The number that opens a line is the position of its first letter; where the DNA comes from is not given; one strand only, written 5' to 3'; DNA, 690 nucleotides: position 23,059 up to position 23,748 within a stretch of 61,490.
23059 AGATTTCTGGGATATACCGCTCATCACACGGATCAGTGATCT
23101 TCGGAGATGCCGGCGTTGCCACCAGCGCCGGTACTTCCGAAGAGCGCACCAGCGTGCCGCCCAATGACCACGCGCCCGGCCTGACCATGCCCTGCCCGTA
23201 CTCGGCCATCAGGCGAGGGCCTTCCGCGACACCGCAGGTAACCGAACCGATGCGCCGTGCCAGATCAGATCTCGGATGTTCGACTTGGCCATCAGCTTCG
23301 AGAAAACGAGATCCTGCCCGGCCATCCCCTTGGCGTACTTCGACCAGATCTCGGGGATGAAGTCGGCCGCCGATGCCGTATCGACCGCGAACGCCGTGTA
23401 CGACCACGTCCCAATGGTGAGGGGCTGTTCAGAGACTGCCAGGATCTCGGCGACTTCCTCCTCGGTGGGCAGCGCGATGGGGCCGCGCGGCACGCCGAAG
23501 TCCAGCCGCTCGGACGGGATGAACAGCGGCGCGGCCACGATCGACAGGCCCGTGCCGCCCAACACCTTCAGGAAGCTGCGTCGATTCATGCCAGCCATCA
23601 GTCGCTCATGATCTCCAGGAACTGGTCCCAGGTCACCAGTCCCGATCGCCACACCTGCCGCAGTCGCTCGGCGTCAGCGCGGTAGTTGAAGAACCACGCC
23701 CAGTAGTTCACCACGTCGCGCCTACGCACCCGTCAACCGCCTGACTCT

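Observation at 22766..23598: Tat-signal protein and a second ORF upstream of portal both carry copies of the capsid N-terminal arm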

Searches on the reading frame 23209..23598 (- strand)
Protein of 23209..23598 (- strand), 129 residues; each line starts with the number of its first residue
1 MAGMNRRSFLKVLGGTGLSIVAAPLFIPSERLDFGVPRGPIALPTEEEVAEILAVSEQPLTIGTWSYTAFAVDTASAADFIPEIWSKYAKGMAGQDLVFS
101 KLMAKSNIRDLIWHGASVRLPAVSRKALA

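Call 10: search_protein_families(library=pfam, proteins=[window:23209-23598:-], max_evalue=0.1)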
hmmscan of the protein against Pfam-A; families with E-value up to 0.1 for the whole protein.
window:23209-23598:- (129 aa): 1 family
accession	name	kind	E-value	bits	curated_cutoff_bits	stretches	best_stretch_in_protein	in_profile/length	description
PF10518.14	TAT_signal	-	0.0032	17.8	22.7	1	4-18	2-16/21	TAT (twin-arginine translocation) pathway signal sequence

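Call 11: search_protein_families(library=phrogs, proteins=[window:23209-23598:-], max_evalue=0.1)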
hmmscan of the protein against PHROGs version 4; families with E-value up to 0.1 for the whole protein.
window:23209-23598:- (129 aa): 0 families

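Call 12: find_homologous_proteins(query=window:23209-23598:-, max_evalue=0.01)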
Query window:23209-23598:- (129 aa): 15 proteins with E <= 0.01 among 34 candidates.
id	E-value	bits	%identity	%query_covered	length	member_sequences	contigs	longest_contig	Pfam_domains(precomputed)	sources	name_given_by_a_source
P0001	4.7e-75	268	100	98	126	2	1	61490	-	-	-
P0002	2.8e-42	162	68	100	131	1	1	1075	-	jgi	jgi:hypothetical protein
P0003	1.1e-27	115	54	95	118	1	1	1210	-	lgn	-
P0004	1.0e-16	79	51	80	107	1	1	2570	-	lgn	-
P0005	5.3e-9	54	63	37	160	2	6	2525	-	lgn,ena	-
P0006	2.0e-7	49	73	32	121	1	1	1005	-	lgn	-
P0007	3.4e-7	49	31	84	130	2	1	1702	-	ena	-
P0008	7.5e-7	48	68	32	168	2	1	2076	-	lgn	-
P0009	1.1e-6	47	68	32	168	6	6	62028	-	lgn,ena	-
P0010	1.6e-6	46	77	27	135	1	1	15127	-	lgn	-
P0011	1.8e-6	46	55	40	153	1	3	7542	-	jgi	jgi:hypothetical protein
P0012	1.9e-6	46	65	36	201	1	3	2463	-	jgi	jgi:hypothetical protein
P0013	3.0e-6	46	54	39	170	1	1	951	-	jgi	jgi:hypothetical protein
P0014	4.9e-4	38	48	27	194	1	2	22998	-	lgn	-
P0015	5.4e-4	38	45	58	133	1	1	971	-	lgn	-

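Call 13: search_dna_similar(query=window:23209-23598:-, collection=phages, mode=protein, max_evalue=1)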
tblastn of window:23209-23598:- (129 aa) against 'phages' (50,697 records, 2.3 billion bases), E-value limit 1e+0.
Records with a match: 21; places in all: 21; records where one place covers at least 80% of the query: 0.
Best place of each record, by identity: <60% 21.
By first word of the organism name: Mycobacterium 13; Leptolyngbya 3; Phormidium 2; Cyanophage 2; Plectonema 1.
By host as written in the record: Mycobacterium smegmatis mc2 155 8; Mycobacterium smegmatis mc#155 5; Leptolyngbya boryana 2; Leptolyngbya foveolarum 2; Phormidium foveolarum 2; Leptolyngbya boryana FACHB-402 (synonym: Plectonema boryanum FACHB-402) 1; Leptolyngbya boryana IU 594 1.
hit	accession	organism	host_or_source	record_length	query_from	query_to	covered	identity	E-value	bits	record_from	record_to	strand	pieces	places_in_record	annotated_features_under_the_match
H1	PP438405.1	Leptolyngbya phage Lbo-JY12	Leptolyngbya boryana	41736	63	128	51%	33.3%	8e-1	35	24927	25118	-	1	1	capsid protein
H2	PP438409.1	Leptolyngbya phage Lsp-JY17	Leptolyngbya boryana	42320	63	128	51%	33.3%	8e-1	35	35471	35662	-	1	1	capsid protein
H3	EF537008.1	Phormidium phage Pf-WMP3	Leptolyngbya foveolarum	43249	63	128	51%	33.3%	8e-1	35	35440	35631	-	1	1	capsid protein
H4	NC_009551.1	Phormidium phage Pf-WMP3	Leptolyngbya foveolarum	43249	63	128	51%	33.3%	8e-1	35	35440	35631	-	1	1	major head protein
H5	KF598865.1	Cyanophage PP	Phormidium foveolarum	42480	63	128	51%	33.3%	8e-1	35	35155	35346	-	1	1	capsid protein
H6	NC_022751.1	Cyanophage PP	Phormidium foveolarum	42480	63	128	51%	33.3%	8e-1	35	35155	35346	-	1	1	major head protein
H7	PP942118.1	Plectonema phage PP-DH22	Leptolyngbya boryana FACHB-402 ...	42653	63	128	51%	33.3%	8e-1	35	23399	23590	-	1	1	record has no annotation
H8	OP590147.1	Leptolyngbya phage LPP-2, strain SPI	Leptolyngbya boryana IU 594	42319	63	128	51%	33.3%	8e-1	35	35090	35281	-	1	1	major capsid protein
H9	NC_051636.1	Mycobacterium phage BobaPhett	Mycobacterium smegmatis mc2 155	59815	31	110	62%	27.0%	3e-1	36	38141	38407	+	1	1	52: hypothetical protein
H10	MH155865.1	Mycobacterium phage BobaPhett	Mycobacterium smegmatis mc2 155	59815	31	110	62%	27.0%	3e-1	36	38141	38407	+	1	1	52: hypothetical protein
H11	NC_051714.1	Mycobacterium phage SwagPigglett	Mycobacterium smegmatis mc#155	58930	31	110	62%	27.0%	5e-1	35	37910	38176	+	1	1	54: hypothetical protein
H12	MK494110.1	Mycobacterium phage SwagPigglett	Mycobacterium smegmatis mc#155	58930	31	110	62%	27.0%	5e-1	35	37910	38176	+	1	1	54: hypothetical protein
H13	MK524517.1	Mycobacterium phage James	Mycobacterium smegmatis mc2 155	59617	31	110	62%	27.0%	5e-1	35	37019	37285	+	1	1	52: hypothetical protein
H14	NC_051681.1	Mycobacterium phage Mattes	Mycobacterium smegmatis mc2 155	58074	31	110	62%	27.0%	5e-1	35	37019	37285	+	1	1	52: hypothetical protein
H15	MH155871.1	Mycobacterium phage Mattes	Mycobacterium smegmatis mc2 155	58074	31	110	62%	27.0%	5e-1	35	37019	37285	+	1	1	52: hypothetical protein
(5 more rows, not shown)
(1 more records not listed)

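Call 16: find_encoding_contigs(protein=P0009, flank=10000, max_places=4)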
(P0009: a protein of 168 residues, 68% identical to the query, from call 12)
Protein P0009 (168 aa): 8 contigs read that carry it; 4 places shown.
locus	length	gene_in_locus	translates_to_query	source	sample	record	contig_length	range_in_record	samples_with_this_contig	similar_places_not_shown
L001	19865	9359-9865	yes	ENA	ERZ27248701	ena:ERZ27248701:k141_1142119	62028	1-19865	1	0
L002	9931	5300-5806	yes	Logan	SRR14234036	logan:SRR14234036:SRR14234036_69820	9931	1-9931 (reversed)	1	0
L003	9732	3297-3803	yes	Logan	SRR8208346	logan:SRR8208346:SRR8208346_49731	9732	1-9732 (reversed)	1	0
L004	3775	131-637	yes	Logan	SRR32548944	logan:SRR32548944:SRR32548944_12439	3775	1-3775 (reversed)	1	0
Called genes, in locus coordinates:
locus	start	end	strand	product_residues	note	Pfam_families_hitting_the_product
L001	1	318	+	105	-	?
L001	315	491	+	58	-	-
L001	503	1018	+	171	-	-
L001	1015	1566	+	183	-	PF06559:DCD_N, PF22769:DCD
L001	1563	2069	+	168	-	-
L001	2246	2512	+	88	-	PF00486:Trans_reg_C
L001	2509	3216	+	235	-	-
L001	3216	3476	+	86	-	-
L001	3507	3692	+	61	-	-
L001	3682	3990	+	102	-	-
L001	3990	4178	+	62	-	-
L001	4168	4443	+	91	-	-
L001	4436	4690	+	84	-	-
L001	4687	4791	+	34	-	-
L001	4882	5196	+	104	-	-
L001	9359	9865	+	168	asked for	-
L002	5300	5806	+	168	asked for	-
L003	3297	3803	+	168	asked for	-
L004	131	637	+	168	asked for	-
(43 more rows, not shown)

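Call 19: find_encoding_contigs(protein=P0004, flank=10000, max_places=4)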
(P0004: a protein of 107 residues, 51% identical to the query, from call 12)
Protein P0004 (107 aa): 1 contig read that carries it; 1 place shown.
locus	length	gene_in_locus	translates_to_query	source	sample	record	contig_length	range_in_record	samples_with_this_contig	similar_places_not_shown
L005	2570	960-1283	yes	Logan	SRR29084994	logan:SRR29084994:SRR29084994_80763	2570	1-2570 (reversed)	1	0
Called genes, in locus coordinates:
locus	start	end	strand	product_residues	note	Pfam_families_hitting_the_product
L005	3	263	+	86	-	?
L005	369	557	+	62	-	-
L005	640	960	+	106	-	-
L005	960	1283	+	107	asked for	-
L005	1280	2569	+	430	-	?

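Call 20: find_encoding_contigs(protein=P0002, flank=10000, max_places=4)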
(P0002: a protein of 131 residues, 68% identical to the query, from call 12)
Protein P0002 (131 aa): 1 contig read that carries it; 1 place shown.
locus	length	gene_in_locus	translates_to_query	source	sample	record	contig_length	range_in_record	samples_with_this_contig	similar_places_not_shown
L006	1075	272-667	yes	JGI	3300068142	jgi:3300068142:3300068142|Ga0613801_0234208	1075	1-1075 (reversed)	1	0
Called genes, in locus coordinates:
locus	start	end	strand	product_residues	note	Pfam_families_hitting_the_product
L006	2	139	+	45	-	?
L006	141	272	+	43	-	-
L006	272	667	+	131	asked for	-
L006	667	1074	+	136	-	?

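Call 21: find_encoding_contigs(protein=P0003, flank=10000, max_places=4)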
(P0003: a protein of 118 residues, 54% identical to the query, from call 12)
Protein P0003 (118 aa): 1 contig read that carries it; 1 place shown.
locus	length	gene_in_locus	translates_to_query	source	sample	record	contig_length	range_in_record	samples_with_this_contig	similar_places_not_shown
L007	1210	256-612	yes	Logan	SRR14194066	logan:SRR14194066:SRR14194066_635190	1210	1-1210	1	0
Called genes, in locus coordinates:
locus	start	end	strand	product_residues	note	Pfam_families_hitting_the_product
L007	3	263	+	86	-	?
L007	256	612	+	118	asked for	-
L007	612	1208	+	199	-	?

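Call 24: search_protein_families(library=ncbifam, proteins=[window:23209-23598:-, P0002, P0003, P0004, P0009, P0012, P0014], max_evalue=0.1)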
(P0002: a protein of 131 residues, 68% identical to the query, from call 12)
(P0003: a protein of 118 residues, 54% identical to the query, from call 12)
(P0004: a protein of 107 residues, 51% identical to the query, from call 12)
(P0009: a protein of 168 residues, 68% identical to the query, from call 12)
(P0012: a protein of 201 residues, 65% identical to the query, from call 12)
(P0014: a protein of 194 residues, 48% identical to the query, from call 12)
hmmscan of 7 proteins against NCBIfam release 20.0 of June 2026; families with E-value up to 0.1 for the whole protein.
window:23209-23598:- (129 aa): 1 family
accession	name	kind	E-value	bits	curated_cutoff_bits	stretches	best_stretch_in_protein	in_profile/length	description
TIGR01409.1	TAT_signal_seq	domain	0.013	15.8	16.7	1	5-24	2-21/29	twin-arginine translocation signal domain-containing protein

P0002 (131 aa): 1 family
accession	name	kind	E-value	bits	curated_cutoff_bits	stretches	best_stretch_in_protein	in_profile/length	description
TIGR01409.1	TAT_signal_seq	domain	0.0043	17.3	16.7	1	5-24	2-21/29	twin-arginine translocation signal domain-containing protein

P0003 (118 aa): 2 families
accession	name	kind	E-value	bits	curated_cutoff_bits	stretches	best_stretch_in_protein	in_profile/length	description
TIGR01409.1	TAT_signal_seq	domain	9.1e-06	25.8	16.7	1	4-25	1-22/29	twin-arginine translocation signal domain-containing protein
TIGR02811.1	formate_TAT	hypoth_equivalog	0.0037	17.6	48.45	1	2-23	7-28/66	formate dehydrogenase region TAT target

P0004 (107 aa): 1 family
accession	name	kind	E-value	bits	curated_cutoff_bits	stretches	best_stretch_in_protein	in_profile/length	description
TIGR01409.1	TAT_signal_seq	domain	0.0034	17.7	16.7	1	2-16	2-16/29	twin-arginine translocation signal domain-containing protein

P0009 (168 aa): 1 family
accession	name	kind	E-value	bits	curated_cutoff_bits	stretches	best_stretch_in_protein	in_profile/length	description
TIGR01409.1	TAT_signal_seq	domain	2.7e-05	24.3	16.7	1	2-22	2-22/29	twin-arginine translocation signal domain-containing protein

P0012 (201 aa): 2 families
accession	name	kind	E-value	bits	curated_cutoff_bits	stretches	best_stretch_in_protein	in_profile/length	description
TIGR01409.1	TAT_signal_seq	domain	0.00021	21.5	16.7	1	2-22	2-22/29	twin-arginine translocation signal domain-containing protein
NF010134.0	PRK13608.1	equivalog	0.097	11.7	557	0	51-118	124-187/391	diglucosyl diacylglycerol synthase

P0014 (194 aa): 2 families
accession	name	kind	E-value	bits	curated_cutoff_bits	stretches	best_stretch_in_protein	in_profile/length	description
TIGR01409.1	TAT_signal_seq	domain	0.048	14.1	16.7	1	2-25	2-26/29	twin-arginine translocation signal domain-containing protein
TIGR02811.1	formate_TAT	hypoth_equivalog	0.096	13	48.45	0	1-20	9-28/66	formate dehydrogenase region TAT target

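Call 27: find_related_loci(query=A2, collection=viral_contigs, flank=10000)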
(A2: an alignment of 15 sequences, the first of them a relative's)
Query A2 (126 aa) in viral_contigs; peptide patterns used: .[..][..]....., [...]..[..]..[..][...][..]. (x = any residue, [..] = any of these).
74 stretches matched a pattern; 1 encode a relative of the query (tblastn E <= 1e-3); 1 distinct loci.
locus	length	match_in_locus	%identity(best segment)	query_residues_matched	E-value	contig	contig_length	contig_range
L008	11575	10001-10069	69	2-27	5e-6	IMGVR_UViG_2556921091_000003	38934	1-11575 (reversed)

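Call 28: find_related_loci(query=A2, collection=genome_contigs, flank=10000)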
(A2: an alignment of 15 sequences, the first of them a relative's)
Query A2 (126 aa) in genome_contigs; peptide patterns used: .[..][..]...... (x = any residue, [..] = any of these).
24 stretches matched a pattern, but none encodes a relative of the query by tblastn (E <= 1e-3).

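Call 32: get_annotated_region(hit=H4, flank=900)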
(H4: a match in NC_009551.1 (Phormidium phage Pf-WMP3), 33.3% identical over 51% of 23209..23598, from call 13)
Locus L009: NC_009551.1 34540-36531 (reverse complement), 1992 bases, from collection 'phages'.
description: Phormidium phage Pf-WMP3, complete genome.
organism: Phormidium phage Pf-WMP3 (NCBI taxid 2914005)
taxonomy: Viruses; Duplodnaviria; Heunggongvirae; Uroviricota; Caudoviricetes; Saffermanviridae; Wumptrevirus; Wumptrevirus WMP3
host: Leptolyngbya foveolarum; source: -; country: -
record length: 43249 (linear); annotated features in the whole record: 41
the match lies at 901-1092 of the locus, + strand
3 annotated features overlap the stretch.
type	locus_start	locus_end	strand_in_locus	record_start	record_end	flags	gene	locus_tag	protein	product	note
CDS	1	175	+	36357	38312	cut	-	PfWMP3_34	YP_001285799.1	head-tail adaptor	gp8; ORF34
CDS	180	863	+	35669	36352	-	-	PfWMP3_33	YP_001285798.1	head scaffolding protein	gp9; ORF33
CDS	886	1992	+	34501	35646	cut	-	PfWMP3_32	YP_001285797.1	major head protein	gp10; ORF32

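Call 34: find_related_loci(query=A2, collection=metagenome_contigs, flank=10000)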
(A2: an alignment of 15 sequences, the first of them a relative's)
Query A2 (126 aa) in metagenome_contigs; peptide patterns used: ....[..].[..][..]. (x = any residue, [..] = any of these).
130 stretches matched a pattern; 3 encode a relative of the query (tblastn E <= 1e-3); 3 distinct loci.
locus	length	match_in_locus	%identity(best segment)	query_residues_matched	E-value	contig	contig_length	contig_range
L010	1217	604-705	65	2-35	1e-11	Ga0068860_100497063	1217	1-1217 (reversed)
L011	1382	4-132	53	1-35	2e-11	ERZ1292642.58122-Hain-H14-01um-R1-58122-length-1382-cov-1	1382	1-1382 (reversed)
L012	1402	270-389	45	1-34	5e-6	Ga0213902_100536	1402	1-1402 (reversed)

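Call 49: find_encoding_contigs(protein=P0014, flank=10000, max_places=2)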
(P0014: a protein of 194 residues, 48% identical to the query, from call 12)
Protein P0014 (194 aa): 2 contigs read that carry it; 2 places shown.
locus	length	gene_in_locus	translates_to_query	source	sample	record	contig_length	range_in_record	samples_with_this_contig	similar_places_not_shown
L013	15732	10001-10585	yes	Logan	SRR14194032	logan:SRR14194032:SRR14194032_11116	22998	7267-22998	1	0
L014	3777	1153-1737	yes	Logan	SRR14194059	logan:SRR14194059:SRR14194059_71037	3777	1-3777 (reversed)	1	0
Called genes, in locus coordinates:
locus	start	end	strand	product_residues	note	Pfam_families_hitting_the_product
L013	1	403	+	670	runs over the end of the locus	PF13481:AAA_25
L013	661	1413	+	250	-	PF12705:PDDEXK_1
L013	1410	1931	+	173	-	PF18894:PhageMetallopep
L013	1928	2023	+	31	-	-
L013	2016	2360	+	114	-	-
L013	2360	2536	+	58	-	-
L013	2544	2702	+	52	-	-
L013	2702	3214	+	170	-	-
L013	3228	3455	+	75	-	-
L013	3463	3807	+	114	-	PF00805:Pentapeptide (weak), PF13576:Pentapeptide_3 (faint), PF00805:Pentapeptide, PF13599:Pentapeptide_4 (weak)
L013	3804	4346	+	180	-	-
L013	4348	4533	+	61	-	-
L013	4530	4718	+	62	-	-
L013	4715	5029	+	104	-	-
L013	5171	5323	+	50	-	-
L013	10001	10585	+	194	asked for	-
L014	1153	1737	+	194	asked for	-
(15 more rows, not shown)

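Call 50: find_encoding_contigs(protein=P0010, flank=10000, max_places=2)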
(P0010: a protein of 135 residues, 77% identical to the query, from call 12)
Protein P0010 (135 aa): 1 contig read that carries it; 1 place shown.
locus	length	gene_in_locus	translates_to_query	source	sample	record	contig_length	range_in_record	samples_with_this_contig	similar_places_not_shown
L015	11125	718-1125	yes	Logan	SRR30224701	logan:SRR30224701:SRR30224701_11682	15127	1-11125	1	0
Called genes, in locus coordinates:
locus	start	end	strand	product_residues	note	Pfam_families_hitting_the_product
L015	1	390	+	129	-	?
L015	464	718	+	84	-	-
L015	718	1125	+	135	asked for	-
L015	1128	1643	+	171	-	-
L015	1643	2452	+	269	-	-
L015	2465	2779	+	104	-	-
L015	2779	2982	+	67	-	-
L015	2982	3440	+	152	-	-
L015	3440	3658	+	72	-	-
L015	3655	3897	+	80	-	-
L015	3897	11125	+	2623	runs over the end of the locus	PF18763:ddrB-ParB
